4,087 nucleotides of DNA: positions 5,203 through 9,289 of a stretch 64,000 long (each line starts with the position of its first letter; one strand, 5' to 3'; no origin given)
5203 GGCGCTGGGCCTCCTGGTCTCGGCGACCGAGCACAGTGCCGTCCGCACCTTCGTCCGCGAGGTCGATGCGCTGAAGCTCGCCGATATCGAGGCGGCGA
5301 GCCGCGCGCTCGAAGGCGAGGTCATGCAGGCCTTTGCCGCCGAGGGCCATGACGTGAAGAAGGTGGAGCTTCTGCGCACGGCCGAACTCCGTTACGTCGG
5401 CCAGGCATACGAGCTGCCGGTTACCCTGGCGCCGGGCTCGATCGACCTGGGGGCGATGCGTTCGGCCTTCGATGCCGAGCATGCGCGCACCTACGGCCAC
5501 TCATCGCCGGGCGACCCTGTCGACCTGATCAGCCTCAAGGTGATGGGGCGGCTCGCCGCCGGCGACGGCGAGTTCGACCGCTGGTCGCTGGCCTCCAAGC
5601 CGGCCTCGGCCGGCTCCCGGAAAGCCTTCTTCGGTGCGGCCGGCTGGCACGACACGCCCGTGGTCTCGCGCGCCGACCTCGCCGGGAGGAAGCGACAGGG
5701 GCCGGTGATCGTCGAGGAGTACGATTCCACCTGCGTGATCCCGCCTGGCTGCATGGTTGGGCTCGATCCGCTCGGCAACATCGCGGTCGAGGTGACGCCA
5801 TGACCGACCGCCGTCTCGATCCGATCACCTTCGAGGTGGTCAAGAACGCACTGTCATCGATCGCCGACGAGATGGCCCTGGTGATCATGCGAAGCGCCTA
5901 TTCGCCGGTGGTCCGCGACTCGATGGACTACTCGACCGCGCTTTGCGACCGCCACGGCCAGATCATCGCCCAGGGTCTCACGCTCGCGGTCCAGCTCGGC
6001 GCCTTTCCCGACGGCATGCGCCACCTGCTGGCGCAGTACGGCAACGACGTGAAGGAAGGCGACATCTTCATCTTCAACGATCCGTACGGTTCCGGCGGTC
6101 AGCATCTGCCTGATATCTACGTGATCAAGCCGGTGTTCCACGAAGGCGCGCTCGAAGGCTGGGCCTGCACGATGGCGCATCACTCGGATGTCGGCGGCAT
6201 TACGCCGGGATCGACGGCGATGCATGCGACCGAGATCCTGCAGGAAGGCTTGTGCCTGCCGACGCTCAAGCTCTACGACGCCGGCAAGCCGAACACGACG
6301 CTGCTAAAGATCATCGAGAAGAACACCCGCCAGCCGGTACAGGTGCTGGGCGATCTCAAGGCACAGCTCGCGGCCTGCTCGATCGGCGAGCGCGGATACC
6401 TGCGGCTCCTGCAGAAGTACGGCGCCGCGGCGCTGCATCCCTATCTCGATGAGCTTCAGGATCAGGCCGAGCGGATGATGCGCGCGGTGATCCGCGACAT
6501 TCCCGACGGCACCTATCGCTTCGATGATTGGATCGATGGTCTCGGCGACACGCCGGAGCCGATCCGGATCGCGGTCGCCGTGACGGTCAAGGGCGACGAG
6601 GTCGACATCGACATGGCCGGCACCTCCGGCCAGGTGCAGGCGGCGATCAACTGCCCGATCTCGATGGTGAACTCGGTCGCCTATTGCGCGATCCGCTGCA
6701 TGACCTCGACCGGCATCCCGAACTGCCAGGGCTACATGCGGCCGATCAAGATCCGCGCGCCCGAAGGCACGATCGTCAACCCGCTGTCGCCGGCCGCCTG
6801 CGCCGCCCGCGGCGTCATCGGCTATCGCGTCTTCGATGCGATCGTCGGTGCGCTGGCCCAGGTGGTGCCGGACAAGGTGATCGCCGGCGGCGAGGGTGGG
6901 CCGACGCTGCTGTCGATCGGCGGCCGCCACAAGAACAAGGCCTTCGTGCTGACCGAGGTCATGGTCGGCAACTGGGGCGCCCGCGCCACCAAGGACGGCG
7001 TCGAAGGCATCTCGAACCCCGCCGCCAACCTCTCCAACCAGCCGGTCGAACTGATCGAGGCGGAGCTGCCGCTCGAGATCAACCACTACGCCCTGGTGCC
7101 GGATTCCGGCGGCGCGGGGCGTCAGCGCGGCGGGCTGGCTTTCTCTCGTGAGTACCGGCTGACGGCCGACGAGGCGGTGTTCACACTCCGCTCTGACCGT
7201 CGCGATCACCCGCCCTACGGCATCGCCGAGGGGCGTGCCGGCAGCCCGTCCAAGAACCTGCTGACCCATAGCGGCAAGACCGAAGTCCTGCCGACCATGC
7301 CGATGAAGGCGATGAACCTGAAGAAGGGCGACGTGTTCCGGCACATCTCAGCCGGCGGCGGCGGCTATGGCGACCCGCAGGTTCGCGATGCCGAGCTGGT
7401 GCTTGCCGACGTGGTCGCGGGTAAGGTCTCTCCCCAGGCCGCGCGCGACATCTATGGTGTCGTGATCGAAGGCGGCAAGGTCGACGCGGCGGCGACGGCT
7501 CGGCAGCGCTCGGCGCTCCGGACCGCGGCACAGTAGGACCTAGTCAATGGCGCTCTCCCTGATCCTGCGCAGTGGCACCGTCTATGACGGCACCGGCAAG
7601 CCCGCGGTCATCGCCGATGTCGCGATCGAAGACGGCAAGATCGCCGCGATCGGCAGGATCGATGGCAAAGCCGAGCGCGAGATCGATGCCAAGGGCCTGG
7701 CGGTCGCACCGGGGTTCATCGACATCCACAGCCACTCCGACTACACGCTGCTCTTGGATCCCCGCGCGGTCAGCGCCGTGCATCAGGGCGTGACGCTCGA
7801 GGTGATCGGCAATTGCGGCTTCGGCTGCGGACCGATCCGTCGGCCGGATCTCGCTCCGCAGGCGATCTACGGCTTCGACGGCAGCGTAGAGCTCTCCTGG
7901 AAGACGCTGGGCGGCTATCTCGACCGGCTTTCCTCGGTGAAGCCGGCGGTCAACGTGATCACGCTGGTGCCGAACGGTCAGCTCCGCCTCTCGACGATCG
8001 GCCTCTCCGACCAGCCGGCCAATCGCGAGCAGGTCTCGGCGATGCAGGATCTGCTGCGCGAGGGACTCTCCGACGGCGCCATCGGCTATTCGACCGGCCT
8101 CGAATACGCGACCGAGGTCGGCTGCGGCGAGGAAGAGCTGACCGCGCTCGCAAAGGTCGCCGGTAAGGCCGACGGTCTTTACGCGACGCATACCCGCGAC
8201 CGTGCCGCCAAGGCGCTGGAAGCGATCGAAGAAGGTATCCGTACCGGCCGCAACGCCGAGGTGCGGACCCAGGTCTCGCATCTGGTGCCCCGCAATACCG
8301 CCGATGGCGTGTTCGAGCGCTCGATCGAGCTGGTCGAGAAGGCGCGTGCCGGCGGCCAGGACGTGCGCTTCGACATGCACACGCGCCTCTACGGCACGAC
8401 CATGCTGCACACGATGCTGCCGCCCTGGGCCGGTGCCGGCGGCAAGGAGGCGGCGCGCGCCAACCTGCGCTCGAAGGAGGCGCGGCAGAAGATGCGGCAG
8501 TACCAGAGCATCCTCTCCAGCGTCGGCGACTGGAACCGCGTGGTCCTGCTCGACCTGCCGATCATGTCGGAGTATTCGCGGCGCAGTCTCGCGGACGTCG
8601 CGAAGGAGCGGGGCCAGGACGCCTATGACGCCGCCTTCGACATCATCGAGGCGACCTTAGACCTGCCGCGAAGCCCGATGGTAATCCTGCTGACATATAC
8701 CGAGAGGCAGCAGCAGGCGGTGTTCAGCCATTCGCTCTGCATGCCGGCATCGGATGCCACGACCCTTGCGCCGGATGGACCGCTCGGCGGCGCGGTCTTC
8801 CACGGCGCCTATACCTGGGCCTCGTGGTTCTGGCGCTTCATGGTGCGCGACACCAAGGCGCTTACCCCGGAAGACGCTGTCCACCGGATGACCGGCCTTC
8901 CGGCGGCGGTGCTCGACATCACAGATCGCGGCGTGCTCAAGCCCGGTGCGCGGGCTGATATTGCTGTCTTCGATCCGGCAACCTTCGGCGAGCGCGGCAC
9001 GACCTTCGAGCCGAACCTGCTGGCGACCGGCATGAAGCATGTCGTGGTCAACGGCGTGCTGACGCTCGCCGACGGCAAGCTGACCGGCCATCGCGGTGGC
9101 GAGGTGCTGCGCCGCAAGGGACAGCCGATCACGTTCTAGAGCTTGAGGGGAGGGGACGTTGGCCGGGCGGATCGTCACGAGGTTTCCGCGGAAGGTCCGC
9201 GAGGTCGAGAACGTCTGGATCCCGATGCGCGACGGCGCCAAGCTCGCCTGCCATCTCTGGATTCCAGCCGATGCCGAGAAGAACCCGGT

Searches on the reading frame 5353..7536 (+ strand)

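Call 6: search_protein_families(library=pfam, proteins=[window:5353-7536:+], max_evalue=0.00001)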
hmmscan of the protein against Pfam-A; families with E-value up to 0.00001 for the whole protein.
window:5353-7536:+ (727 aa): 1 family
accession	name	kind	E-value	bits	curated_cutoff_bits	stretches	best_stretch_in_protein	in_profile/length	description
PF02538.19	Hydantoinase_B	-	2.3e-173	577.8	26.8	1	156-675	1-519/519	Hydantoinase B/oxoprolinase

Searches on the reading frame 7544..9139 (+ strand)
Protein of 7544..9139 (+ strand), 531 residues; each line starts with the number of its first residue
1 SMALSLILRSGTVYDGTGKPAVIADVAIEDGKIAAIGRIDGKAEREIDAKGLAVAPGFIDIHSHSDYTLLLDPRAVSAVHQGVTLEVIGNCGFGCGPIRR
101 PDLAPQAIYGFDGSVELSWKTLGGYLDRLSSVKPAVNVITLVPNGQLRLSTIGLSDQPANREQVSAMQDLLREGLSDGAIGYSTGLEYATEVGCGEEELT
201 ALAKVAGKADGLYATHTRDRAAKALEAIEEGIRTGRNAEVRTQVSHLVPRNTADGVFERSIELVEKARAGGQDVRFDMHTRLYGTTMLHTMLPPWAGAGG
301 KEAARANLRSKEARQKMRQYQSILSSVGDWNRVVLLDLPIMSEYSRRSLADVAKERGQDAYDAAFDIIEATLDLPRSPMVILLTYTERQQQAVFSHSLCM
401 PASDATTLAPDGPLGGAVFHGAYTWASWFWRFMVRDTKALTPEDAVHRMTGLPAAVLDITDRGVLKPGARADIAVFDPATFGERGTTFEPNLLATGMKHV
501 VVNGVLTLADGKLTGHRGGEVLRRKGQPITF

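Call 6: search_protein_families(library=pfam, proteins=[window:7544-9139:+], max_evalue=0.00001)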
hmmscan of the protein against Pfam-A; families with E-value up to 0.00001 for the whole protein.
window:7544-9139:+ (531 aa): 2 families
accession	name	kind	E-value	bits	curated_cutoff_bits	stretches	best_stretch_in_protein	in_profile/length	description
PF07969.17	Amidohydro_3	-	8.4e-26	91.9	29.7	2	45-212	1-171/472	Amidohydrolase family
PF01979.26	Amidohydro_1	-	8.8e-10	38.8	25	0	434-504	268-342/345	Amidohydrolase family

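Call 10: search_protein_families(library=ncbifam, proteins=[window:7544-9139:+])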
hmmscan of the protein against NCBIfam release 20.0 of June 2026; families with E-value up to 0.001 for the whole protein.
window:7544-9139:+ (531 aa): 55 families (the best 25 are shown)
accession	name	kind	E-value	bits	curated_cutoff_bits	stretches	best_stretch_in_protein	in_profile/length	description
NF006560.0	PRK09061.1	subfamily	9e-44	149.6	340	3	5-68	27-90/517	amidohydrolase family protein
NF006689.0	PRK09237.1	equivalog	6e-18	64.6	371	1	4-85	3-88/383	amidohydrolase/deacetylase family metallohydrolase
TIGR00857.1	pyrC_multi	subfamily_domain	1.9e-14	53.5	279.05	2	24-65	6-48/412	dihydroorotase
NF005791.0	PRK07627.1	equivalog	2.9e-13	49.6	442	1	7-64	4-63/425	dihydroorotase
TIGR03121.1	one_C_dehyd_A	equivalog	1.4e-12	46.7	392.75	1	6-65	2-62/556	formylmethanofuran dehydrogenase subunit A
TIGR02318.1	phosphono_phnM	equivalog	2.7e-12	46.3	390.55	1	25-75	17-66/376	phosphonate metabolism protein PhnM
NF011990.0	PRK15446.2-6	subfamily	5.4e-12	45.1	233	1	25-80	21-80/390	alpha-D-ribose 1-methylphosphonate 5-triphosphate diphosphatase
TIGR02033.1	D-hydantoinase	equivalog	8.8e-12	44.7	393.25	1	7-67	2-62/454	dihydropyrimidinase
NF006839.0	PRK09357.1-4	equivalog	1.2e-11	43.9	576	1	6-64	2-61/422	dihydroorotase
NF009941.0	PRK13404.1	subfamily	3.8e-11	42.3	647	1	4-66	4-64/478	dihydropyrimidinase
NF009060.0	PRK12394.1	equivalog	1.6e-10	40.3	442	1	2-67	1-67/381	metallo-dependent hydrolase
NF004801.0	PRK06151.1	subfamily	1.8e-10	40.3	416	1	24-68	25-70/491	chlorohydrolase family protein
NF011989.0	PRK15446.2-5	equivalog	2.4e-10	39.7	565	1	24-65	21-63/385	alpha-D-ribose 1-methylphosphonate 5-triphosphate diphosphatase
NF011987.0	PRK15446.2-3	subfamily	3.9e-10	39.1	253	2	23-64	27-68/395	alpha-D-ribose 1-methylphosphonate 5-triphosphate diphosphatase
NF009059.0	PRK12393.1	equivalog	4.4e-10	38.9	543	1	16-70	21-76/460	amidohydrolase family protein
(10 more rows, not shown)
